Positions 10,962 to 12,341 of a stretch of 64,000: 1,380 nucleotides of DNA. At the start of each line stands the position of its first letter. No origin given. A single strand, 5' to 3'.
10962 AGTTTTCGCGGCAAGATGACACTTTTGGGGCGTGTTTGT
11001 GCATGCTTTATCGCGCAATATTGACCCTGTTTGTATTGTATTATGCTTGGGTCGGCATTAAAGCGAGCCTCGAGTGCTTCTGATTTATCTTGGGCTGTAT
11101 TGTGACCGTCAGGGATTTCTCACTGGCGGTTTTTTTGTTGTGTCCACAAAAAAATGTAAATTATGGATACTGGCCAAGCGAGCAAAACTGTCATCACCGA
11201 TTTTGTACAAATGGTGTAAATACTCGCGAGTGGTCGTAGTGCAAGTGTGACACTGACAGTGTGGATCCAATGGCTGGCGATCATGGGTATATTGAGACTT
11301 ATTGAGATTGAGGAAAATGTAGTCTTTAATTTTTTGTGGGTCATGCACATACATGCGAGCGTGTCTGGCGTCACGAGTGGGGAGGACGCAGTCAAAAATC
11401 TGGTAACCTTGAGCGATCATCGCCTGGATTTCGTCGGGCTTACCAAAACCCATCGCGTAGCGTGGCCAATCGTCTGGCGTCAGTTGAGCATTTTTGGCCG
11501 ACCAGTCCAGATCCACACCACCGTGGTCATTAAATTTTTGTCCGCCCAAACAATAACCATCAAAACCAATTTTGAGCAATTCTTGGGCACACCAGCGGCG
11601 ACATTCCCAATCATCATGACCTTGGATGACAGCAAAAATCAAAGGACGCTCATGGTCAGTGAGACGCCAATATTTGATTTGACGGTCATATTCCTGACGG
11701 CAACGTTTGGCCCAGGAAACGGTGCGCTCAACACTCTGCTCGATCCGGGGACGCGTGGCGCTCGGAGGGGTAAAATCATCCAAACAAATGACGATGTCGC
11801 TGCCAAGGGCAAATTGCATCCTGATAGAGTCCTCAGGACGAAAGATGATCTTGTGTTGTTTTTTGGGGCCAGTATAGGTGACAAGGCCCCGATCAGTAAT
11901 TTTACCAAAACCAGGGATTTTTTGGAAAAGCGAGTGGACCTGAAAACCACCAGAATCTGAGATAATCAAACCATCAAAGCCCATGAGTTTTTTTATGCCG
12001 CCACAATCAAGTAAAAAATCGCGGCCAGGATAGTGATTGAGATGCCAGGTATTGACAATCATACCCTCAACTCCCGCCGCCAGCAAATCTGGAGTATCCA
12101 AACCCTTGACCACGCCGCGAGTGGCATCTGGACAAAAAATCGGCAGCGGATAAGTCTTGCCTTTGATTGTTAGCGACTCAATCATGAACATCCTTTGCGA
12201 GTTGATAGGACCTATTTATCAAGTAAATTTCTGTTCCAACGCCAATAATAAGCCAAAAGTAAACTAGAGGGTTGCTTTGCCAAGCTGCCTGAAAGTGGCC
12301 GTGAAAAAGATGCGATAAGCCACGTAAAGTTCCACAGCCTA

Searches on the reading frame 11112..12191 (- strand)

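Call 32: search_protein_families(library=pfam, proteins=[window:11112-12191:-], max_evalue=0.00001)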
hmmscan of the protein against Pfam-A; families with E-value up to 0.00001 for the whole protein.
window:11112-12191:- (360 aa): 1 family
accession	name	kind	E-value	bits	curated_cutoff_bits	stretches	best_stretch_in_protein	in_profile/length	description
PF01702.25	TGT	-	3e-83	280.3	26.3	1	6-353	7-333/357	Queuine tRNA-ribosyltransferase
